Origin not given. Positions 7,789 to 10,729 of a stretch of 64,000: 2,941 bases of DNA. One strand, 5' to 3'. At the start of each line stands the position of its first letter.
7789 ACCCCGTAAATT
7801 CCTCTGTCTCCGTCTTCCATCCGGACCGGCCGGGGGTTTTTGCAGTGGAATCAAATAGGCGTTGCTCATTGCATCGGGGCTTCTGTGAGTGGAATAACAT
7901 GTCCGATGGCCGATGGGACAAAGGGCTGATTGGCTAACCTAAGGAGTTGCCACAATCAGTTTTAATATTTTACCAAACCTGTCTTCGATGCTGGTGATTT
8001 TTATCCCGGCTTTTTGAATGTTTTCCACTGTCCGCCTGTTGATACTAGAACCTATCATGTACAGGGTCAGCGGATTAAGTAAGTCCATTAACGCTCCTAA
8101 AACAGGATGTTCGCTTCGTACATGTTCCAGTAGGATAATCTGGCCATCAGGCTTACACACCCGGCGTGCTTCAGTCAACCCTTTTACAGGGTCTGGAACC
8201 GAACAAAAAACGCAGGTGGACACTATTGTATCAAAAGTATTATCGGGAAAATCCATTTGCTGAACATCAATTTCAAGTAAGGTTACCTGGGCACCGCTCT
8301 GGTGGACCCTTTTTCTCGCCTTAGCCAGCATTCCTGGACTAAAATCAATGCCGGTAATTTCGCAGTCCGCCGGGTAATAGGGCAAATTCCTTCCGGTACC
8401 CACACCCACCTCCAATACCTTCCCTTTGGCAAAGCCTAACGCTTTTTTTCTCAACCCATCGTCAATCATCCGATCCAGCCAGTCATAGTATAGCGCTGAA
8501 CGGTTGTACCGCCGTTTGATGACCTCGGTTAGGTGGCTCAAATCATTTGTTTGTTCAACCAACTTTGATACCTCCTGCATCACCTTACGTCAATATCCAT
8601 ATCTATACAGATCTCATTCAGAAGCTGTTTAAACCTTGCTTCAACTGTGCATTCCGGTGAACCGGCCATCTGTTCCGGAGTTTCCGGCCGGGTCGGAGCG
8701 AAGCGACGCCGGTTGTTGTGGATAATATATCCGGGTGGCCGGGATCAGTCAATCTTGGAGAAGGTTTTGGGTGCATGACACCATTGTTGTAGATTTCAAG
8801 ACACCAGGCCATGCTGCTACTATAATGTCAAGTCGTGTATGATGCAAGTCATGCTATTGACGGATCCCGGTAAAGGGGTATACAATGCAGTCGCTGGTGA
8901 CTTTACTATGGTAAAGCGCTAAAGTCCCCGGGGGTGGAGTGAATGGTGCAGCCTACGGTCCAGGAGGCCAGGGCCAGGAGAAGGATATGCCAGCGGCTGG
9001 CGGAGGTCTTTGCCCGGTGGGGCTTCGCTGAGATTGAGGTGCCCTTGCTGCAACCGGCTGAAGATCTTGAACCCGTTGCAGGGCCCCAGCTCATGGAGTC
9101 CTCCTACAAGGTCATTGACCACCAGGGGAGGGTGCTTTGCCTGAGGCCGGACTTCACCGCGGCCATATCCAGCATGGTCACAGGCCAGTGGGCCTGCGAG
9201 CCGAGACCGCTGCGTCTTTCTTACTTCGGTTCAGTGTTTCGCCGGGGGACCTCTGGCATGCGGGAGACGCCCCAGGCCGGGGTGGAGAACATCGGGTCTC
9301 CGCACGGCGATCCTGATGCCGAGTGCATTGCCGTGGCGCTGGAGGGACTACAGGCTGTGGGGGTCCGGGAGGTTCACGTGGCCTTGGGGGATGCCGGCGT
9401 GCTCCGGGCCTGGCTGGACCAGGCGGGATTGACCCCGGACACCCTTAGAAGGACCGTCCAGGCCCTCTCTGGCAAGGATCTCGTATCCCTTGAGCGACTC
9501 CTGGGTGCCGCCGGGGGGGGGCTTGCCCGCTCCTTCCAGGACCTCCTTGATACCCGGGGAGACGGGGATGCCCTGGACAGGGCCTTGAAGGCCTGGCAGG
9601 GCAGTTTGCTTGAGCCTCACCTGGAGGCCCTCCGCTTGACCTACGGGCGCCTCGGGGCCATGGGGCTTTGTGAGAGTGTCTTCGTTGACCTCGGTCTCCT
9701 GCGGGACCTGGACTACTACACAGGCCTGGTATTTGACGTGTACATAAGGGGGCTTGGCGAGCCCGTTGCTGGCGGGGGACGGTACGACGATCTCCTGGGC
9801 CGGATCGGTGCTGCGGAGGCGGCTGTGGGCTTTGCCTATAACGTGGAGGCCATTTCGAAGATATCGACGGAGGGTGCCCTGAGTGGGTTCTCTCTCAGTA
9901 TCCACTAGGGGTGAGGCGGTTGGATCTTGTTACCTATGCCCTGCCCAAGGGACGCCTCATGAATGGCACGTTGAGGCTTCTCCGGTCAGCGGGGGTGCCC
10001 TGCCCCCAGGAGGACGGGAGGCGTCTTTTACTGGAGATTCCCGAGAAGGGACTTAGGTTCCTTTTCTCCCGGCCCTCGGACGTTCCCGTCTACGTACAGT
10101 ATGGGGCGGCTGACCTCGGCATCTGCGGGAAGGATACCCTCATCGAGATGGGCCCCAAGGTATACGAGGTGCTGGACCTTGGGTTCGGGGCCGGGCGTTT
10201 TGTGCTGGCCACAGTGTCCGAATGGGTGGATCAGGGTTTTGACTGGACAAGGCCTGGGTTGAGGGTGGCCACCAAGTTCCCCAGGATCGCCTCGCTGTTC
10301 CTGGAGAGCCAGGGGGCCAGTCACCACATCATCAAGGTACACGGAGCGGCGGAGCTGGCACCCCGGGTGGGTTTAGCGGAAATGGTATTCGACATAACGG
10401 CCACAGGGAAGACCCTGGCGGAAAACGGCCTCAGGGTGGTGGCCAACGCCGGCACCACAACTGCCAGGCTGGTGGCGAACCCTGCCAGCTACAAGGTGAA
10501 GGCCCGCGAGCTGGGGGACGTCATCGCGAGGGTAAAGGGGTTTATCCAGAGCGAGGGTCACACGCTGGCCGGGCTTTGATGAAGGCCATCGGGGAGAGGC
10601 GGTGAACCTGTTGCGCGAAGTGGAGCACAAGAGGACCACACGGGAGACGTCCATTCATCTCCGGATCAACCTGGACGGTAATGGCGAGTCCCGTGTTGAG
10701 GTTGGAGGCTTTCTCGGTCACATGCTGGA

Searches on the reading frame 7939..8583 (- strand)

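Call 10: search_protein_families(library=pfam, proteins=[window:7939-8583:-])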
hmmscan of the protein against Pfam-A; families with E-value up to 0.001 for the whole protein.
window:7939-8583:- (214 aa): 8 families
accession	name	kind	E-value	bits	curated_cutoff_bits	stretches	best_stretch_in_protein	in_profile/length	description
PF08241.18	Methyltransf_11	-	7.8e-25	87.8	21.2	1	57-151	1-95/95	Methyltransferase domain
PF13649.12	Methyltransf_25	-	1.2e-22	80.8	27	1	56-147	1-97/97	Methyltransferase domain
PF13847.12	Methyltransf_31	-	1.1e-18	67.7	27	1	54-159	5-116/145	Methyltransferase domain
PF08242.18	Methyltransf_12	-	8.4e-18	65.4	30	1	57-148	1-97/98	Methyltransferase domain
PF13489.12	Methyltransf_23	-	1.2e-13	51.5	27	1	48-159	16-125/164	Methyltransferase domain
PF01209.24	Ubie_methyltran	-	1.6e-13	51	20.1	1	73-178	72-178/233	ubiE/COQ5 methyltransferase family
PF20922.3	Anamorsin_N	-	0.00049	20.3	27.1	1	106-158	41-94/163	Anamorsin, N-terminal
PF07021.18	MetW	-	0.00095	19.3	21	0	54-144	15-103/193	Methionine biosynthesis protein MetW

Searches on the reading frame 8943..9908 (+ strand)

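Call 10: search_protein_families(library=pfam, proteins=[window:8943-9908:+])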
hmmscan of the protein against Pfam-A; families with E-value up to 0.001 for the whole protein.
window:8943-9908:+ (321 aa): 2 families
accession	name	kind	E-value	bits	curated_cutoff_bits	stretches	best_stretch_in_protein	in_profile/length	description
PF13393.11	tRNA-synt_His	-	1.8e-68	231.5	25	1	7-304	8-308/308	Histidyl-tRNA synthetase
PF00587.30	tRNA-synt_2b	-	4.1e-05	24.2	29.3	1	55-266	1-120/179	tRNA synthetase class II core domain (G, H, P, S and T)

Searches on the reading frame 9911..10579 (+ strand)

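Call 10: search_protein_families(library=pfam, proteins=[window:9911-10579:+])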
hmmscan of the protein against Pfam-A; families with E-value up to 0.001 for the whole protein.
window:9911-10579:+ (222 aa): 1 family
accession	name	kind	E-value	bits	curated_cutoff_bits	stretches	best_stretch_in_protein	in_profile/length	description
PF01634.23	HisG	-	7.6e-46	156.4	25.5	1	54-209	1-157/158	ATP phosphoribosyltransferase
